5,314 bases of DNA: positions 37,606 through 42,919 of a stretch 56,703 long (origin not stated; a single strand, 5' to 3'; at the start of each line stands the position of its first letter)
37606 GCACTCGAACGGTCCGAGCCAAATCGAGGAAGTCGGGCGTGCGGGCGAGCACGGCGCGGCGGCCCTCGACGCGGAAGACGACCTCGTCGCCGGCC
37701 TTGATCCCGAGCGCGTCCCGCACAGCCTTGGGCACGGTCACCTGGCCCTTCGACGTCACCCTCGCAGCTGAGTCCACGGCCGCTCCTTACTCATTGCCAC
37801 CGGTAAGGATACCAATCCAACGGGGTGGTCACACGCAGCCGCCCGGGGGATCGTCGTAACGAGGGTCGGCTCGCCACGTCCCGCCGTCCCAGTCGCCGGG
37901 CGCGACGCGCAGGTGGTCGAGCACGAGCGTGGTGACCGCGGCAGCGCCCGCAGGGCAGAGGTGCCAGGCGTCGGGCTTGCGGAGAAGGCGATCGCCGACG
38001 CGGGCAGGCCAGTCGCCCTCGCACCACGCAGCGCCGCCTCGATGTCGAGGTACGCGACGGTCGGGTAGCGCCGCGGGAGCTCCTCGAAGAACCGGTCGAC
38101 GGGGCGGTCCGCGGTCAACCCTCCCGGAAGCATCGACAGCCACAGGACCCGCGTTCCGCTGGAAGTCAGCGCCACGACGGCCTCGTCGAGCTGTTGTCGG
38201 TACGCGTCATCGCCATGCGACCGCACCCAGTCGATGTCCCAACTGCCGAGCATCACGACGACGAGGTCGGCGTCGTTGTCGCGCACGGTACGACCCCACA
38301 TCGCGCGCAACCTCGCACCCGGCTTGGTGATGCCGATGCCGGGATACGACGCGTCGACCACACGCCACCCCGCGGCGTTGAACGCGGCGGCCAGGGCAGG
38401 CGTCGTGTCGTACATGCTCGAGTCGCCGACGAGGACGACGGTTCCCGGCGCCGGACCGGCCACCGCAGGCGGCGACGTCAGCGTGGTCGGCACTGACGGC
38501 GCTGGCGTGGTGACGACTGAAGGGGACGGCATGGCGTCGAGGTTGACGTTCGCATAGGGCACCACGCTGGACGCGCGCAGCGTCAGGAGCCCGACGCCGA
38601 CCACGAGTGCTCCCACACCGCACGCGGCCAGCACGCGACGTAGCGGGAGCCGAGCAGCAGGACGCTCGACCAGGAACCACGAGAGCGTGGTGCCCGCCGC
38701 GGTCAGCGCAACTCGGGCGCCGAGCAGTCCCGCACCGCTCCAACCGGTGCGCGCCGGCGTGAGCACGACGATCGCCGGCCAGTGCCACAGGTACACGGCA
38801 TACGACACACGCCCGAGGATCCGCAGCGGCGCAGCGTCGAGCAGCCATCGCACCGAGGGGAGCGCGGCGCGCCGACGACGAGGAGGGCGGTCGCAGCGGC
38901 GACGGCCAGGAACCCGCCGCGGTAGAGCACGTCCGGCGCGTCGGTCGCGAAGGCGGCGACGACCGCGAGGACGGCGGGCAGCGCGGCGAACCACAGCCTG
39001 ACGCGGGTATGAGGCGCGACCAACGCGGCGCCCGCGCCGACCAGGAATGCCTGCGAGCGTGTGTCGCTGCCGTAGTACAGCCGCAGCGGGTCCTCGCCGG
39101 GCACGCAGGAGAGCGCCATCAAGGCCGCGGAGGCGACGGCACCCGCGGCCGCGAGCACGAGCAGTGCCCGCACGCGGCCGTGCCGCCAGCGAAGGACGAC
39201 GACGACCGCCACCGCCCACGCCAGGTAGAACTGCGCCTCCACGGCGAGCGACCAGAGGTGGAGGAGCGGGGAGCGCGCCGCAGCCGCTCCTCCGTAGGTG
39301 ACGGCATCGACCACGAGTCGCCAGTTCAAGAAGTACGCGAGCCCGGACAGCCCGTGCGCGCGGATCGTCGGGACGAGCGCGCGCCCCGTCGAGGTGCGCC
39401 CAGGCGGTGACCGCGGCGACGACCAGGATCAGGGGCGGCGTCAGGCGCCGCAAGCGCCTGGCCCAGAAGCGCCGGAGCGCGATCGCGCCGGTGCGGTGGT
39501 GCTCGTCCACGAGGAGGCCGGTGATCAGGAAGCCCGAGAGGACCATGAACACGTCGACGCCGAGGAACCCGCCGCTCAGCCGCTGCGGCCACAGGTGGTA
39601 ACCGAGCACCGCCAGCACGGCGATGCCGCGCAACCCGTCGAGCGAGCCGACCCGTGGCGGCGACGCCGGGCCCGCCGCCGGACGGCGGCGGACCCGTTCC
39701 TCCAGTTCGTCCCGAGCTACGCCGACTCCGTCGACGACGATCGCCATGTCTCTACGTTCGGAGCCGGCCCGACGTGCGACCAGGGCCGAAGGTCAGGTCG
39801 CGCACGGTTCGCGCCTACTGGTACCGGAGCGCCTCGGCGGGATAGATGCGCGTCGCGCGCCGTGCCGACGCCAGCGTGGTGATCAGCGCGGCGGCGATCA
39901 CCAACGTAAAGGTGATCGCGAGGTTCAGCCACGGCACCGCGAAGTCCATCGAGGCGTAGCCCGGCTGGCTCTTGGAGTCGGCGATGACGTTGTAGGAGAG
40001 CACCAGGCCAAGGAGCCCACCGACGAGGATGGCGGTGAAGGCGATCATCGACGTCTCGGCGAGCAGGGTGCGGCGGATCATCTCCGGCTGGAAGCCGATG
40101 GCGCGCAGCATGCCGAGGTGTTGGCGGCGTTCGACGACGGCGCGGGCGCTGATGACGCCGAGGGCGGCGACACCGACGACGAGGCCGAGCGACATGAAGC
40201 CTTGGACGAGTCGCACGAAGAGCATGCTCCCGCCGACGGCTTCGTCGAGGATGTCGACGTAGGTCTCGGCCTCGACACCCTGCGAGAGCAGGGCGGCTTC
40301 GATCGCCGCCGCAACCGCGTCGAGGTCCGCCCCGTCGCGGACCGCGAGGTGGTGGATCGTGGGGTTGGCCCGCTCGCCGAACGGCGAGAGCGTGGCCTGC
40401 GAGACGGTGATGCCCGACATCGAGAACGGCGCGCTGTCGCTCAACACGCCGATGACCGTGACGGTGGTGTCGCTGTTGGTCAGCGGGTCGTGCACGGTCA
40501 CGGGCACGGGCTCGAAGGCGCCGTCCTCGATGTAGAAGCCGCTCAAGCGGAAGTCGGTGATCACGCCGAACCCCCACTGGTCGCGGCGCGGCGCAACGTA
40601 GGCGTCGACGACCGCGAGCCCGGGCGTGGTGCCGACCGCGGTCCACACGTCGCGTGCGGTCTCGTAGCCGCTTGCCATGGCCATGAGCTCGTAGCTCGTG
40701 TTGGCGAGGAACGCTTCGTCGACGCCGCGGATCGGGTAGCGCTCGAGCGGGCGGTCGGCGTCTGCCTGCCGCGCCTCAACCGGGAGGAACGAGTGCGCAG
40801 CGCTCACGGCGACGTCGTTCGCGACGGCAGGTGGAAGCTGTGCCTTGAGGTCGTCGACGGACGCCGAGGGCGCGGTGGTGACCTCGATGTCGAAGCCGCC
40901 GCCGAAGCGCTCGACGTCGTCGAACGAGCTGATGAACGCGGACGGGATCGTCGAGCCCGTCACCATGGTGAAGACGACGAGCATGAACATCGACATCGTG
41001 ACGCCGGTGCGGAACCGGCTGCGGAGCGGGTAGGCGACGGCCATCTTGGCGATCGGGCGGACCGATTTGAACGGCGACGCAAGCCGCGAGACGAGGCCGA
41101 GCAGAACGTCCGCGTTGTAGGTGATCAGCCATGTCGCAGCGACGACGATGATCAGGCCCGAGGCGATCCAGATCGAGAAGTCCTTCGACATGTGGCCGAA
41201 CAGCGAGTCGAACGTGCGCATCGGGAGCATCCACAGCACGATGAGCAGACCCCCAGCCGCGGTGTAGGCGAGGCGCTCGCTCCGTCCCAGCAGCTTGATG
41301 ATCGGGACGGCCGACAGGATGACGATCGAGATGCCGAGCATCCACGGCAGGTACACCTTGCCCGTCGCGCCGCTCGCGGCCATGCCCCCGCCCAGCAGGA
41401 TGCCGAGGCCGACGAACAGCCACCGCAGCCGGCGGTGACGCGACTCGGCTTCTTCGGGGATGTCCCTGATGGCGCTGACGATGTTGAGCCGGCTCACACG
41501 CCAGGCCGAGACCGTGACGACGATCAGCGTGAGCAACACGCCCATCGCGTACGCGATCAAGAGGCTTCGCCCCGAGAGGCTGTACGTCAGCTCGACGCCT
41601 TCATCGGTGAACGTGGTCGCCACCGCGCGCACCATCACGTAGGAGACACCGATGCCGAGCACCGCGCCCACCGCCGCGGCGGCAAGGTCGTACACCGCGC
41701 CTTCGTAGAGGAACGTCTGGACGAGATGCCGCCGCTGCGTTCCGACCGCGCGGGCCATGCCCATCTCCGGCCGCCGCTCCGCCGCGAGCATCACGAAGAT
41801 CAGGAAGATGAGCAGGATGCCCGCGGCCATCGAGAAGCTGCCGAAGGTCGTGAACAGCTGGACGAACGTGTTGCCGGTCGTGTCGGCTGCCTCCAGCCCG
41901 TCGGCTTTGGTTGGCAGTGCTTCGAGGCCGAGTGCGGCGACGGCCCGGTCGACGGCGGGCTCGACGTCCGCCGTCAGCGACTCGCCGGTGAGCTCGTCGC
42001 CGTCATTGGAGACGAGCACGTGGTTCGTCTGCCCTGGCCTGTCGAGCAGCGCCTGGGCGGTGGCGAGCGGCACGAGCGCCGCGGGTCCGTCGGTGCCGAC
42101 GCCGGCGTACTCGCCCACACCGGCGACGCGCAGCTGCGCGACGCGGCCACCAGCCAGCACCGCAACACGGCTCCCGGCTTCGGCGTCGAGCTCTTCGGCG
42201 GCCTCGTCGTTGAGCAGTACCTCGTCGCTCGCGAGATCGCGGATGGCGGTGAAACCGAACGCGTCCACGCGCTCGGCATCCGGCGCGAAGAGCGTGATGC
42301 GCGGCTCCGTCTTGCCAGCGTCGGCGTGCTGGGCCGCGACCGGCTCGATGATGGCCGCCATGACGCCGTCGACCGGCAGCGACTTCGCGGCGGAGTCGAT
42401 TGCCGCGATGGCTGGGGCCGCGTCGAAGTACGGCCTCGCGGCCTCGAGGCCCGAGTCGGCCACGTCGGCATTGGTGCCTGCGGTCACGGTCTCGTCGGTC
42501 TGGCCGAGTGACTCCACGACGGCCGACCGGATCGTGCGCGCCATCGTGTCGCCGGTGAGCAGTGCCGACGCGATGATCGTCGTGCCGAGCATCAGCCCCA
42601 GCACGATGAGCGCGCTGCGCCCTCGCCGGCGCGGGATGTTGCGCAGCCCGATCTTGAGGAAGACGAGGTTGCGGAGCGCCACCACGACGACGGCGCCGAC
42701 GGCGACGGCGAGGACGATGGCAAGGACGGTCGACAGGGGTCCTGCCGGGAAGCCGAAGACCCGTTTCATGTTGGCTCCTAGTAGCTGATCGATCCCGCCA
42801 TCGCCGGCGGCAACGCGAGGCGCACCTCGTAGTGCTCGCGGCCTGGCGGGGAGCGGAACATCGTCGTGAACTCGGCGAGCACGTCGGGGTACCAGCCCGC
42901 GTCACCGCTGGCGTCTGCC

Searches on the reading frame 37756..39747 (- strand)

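Call 18: search_protein_families(library=pfam, proteins=[window:37756-39747:-], max_evalue=0.001)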
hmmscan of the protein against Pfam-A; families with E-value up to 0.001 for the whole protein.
window:37756-39747:- (663 aa): 3 families
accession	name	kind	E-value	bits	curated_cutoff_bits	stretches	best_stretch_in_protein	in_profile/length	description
PF01757.29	Acyl_transf_3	-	1.7e-18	67.2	31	2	34-117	2-94/326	Acyltransferase domain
PF19040.6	SGNH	-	6.3e-09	36.3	27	1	431-547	17-153/248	SGNH domain (fused to AT3 domains)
PF04311.20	DUF459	-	1.5e-06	28.2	27.2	1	436-539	1-116/197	Protein of unknown function (DUF459)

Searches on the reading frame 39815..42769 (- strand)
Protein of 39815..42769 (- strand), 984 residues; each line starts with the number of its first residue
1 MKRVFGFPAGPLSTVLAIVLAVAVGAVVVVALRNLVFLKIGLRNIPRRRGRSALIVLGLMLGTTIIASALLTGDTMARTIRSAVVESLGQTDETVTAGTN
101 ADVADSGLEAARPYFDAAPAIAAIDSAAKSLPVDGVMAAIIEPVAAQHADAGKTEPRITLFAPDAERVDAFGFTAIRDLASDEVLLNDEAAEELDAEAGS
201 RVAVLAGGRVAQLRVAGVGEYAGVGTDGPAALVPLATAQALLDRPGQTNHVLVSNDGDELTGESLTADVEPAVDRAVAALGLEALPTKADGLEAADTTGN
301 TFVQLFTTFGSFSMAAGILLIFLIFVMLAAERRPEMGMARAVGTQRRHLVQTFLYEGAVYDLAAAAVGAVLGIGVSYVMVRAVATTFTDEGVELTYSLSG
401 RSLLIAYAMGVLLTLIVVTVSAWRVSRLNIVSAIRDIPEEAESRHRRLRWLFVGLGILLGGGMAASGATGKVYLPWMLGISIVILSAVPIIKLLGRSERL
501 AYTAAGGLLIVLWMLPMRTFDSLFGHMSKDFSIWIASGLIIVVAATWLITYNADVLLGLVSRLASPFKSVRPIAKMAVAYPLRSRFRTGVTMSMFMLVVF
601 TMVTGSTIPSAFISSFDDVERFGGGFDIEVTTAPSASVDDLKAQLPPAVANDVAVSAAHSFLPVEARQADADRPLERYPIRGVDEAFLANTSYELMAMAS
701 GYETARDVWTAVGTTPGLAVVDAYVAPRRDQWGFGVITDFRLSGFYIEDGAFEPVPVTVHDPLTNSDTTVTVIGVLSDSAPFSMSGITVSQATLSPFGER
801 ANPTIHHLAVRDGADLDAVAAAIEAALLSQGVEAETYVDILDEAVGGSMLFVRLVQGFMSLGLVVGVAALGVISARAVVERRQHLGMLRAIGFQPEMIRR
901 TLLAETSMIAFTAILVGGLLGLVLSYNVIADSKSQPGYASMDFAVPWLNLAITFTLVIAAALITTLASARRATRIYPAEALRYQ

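Call 19: search_protein_families(library=pfam, proteins=[window:39815-42769:-], max_evalue=0.001)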
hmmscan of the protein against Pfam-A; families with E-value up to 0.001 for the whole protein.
window:39815-42769:- (984 aa): 2 families
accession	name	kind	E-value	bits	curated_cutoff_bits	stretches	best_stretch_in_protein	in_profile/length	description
PF02687.27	FtsX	-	5.6e-31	107.5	25.5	2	308-430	2-120/120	FtsX-like permease C-terminal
PF12704.14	MacB_PCD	-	3.2e-12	47.6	27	1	52-253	1-189/207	MacB-like periplasmic core domain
